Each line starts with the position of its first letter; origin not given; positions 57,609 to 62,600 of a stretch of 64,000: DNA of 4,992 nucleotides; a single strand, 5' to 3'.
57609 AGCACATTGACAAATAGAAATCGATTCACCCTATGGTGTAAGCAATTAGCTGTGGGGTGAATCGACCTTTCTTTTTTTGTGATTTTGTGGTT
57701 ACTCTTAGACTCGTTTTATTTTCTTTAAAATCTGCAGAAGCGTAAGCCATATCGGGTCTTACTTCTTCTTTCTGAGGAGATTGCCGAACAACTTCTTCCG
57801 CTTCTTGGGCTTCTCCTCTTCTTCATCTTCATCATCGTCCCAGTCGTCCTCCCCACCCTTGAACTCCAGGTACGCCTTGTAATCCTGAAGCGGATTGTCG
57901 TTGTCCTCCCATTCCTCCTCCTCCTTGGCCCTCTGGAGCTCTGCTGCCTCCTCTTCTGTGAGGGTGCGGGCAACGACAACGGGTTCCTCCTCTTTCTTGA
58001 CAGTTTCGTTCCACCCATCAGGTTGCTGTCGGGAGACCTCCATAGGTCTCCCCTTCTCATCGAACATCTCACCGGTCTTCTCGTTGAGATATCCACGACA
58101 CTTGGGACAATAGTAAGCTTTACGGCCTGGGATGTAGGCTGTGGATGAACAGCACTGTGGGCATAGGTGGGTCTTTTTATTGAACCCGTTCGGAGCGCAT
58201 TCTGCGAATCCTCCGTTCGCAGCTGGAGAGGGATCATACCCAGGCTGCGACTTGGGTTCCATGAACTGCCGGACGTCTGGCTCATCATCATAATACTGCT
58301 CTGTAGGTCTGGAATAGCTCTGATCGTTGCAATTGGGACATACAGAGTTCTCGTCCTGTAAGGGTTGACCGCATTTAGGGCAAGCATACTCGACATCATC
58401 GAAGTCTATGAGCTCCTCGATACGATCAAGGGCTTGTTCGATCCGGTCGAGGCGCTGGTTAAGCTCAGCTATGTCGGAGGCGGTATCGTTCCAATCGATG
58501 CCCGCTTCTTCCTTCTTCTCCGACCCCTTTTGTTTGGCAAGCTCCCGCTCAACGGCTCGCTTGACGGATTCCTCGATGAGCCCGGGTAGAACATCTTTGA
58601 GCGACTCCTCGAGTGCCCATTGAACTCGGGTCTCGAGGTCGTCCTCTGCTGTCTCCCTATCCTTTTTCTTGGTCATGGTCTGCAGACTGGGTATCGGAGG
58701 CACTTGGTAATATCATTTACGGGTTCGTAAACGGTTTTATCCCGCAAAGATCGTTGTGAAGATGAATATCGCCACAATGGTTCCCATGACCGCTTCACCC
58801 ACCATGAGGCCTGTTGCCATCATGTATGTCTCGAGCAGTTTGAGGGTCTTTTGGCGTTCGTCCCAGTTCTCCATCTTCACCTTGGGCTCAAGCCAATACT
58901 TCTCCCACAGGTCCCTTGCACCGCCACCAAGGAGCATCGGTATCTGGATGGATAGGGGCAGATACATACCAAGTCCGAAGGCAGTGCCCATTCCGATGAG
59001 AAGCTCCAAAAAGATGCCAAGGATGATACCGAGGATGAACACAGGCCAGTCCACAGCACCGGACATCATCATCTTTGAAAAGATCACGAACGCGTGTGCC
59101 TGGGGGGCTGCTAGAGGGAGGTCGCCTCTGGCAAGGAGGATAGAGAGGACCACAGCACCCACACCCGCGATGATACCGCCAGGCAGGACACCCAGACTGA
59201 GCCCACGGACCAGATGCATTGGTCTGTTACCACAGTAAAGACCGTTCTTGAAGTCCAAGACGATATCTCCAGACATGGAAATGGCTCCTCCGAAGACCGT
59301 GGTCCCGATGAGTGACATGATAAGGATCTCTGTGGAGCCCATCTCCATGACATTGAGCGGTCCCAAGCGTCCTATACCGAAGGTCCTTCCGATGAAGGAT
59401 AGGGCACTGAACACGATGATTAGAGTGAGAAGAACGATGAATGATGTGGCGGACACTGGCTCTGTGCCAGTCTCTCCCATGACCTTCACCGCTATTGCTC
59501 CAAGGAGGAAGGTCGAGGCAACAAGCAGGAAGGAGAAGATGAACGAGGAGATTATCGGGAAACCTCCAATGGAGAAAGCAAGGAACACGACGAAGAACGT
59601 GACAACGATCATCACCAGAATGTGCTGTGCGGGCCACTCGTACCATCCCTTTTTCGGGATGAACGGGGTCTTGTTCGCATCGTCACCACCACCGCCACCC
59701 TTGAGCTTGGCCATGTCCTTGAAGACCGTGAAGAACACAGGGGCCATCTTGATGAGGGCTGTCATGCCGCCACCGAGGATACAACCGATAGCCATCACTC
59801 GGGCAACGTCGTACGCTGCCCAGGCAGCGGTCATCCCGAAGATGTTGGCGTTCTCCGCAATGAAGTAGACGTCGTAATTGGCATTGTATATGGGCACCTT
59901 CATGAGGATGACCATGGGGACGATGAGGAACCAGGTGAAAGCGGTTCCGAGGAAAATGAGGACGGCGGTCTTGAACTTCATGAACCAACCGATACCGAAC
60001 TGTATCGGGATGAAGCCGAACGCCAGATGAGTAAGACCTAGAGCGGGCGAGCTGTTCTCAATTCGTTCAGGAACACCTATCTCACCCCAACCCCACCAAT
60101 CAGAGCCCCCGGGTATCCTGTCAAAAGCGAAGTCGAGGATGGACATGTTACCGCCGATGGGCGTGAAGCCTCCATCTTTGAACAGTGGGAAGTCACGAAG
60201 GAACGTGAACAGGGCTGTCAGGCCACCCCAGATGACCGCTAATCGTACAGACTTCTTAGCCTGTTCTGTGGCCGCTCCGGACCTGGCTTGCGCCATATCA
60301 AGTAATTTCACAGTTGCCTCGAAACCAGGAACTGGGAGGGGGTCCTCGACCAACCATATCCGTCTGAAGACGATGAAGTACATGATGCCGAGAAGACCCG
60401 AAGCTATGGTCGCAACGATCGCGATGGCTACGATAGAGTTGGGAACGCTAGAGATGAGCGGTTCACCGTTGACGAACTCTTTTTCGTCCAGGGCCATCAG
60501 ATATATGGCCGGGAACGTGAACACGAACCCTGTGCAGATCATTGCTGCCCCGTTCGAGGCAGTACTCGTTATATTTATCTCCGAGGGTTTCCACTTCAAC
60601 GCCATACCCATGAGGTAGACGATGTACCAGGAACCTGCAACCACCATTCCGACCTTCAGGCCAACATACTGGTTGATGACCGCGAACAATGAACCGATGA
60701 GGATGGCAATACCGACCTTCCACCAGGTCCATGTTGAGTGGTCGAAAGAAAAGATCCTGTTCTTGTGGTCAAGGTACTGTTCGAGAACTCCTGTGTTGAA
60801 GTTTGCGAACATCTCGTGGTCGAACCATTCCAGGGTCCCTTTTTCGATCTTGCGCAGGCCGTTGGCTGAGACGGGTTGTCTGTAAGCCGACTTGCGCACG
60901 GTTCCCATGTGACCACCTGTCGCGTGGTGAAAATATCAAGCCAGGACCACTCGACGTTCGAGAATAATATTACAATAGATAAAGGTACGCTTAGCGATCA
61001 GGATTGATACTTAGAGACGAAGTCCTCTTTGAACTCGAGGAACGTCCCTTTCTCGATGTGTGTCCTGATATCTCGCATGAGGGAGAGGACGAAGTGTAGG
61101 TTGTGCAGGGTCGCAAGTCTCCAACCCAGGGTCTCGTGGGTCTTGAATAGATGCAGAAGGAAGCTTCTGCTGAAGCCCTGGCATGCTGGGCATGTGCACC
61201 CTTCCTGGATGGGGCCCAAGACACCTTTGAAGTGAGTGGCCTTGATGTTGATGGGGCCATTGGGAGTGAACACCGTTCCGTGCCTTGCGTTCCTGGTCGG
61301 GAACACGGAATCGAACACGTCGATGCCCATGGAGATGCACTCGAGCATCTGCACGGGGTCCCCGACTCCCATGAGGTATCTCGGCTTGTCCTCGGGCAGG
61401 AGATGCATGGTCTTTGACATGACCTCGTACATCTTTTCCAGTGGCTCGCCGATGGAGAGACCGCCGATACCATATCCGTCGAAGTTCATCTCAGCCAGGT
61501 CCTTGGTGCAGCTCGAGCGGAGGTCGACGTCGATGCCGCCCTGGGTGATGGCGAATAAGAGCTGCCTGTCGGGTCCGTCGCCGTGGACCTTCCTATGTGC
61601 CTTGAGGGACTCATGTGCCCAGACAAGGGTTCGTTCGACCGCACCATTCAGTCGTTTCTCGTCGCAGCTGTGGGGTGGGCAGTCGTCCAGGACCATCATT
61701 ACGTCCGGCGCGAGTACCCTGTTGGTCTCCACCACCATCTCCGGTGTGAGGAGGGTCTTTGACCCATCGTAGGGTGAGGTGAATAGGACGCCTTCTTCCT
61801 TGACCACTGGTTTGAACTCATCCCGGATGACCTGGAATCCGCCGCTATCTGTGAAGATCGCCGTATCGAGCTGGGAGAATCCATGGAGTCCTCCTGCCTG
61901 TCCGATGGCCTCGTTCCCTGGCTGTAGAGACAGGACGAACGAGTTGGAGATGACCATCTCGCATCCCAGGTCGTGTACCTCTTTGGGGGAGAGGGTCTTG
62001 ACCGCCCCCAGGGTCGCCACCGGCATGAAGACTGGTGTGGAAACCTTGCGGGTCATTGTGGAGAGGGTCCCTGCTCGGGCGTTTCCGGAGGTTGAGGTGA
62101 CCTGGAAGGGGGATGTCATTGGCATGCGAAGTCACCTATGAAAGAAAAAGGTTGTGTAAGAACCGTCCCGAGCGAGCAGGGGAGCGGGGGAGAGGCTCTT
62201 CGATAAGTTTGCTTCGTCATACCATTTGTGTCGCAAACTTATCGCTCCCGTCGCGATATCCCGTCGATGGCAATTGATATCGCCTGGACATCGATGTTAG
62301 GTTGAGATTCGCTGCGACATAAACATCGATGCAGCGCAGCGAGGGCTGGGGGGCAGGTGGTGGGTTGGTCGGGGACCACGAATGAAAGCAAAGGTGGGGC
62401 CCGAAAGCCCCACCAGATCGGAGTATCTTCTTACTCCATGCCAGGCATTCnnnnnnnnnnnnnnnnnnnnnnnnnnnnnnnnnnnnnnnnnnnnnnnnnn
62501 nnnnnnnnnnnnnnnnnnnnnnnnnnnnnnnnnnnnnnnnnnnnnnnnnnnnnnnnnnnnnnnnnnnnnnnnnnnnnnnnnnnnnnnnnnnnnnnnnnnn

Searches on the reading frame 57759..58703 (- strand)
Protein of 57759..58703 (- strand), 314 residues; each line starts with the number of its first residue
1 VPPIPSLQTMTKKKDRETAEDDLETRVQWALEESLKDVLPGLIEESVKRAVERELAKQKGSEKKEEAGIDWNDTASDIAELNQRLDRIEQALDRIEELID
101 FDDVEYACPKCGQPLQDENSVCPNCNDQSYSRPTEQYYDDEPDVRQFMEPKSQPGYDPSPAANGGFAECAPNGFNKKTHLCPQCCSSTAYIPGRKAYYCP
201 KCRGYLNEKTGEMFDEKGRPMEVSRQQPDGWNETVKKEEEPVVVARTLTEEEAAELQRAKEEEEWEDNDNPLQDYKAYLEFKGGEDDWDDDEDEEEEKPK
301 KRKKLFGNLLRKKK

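Call 93: search_protein_families(library=pfam, proteins=[window:57759-58703:-], max_evalue=0.001)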
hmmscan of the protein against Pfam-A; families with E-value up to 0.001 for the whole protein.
window:57759-58703:- (314 aa): 2 families
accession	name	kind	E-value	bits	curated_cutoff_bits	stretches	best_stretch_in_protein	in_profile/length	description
PF13248.11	Zn_ribbon_3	-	6.8e-05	22.6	27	1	105-125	2-22/26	zinc-ribbon domain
PF12773.13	DZR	-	0.0008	20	27.3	1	106-126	25-45/45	Double zinc ribbon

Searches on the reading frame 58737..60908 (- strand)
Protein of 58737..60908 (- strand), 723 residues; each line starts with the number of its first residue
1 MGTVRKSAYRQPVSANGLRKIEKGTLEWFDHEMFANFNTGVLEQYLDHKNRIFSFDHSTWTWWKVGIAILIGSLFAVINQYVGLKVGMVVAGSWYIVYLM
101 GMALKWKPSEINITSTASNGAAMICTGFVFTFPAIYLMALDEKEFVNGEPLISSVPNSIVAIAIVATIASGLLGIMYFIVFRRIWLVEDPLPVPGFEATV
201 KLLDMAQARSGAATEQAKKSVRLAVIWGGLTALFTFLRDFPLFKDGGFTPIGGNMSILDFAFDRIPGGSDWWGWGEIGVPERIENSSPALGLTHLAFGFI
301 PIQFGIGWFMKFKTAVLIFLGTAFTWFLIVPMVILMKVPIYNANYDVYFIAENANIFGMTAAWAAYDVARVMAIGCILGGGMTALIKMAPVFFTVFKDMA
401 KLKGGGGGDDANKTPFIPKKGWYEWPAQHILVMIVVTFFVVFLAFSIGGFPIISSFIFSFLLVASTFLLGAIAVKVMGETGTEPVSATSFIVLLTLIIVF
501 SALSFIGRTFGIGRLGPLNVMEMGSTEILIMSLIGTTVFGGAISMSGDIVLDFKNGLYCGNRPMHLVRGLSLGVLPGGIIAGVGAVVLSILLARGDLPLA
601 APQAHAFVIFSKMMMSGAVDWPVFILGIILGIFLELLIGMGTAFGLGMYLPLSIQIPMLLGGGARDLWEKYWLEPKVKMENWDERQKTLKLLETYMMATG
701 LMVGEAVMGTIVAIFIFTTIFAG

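Call 20: search_protein_families(library=pfam, proteins=[window:58737-60908:-])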
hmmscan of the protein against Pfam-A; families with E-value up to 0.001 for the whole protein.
window:58737-60908:- (723 aa): 1 family
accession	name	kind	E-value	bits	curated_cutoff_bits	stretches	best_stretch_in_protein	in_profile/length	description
PF03169.20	OPT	-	5.5e-33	114.9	25.8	1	60-715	2-622/623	OPT oligopeptide transporter protein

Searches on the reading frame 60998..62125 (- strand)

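Call 20: search_protein_families(library=pfam, proteins=[window:60998-62125:-])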
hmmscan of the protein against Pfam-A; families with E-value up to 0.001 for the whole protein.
window:60998-62125:- (375 aa): 1 family
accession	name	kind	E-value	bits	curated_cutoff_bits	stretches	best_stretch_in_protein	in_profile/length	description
PF01702.25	TGT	-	7.6e-137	456.6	26.3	1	15-374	2-356/357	Queuine tRNA-ribosyltransferase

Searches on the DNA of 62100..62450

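Call 72: search_rna_families(source=window, start=62100, end=62450, threshold=evalue, max_evalue=10, show_alignments=2)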
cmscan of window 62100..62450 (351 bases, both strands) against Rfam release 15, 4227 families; matches with E-value up to 10: 2.
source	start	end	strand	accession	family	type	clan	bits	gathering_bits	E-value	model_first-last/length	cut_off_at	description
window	62167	62255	+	RF02022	mir-1275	Gene; miRNA;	-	16.5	71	1.2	1-78/78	no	mir-1275 microRNA precursor family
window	62169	62248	-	RF00313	snoZ173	Gene; snRNA; snoRNA; CD-box;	-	14.2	70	8.9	1-107/107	no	Small nucleolar RNA Z173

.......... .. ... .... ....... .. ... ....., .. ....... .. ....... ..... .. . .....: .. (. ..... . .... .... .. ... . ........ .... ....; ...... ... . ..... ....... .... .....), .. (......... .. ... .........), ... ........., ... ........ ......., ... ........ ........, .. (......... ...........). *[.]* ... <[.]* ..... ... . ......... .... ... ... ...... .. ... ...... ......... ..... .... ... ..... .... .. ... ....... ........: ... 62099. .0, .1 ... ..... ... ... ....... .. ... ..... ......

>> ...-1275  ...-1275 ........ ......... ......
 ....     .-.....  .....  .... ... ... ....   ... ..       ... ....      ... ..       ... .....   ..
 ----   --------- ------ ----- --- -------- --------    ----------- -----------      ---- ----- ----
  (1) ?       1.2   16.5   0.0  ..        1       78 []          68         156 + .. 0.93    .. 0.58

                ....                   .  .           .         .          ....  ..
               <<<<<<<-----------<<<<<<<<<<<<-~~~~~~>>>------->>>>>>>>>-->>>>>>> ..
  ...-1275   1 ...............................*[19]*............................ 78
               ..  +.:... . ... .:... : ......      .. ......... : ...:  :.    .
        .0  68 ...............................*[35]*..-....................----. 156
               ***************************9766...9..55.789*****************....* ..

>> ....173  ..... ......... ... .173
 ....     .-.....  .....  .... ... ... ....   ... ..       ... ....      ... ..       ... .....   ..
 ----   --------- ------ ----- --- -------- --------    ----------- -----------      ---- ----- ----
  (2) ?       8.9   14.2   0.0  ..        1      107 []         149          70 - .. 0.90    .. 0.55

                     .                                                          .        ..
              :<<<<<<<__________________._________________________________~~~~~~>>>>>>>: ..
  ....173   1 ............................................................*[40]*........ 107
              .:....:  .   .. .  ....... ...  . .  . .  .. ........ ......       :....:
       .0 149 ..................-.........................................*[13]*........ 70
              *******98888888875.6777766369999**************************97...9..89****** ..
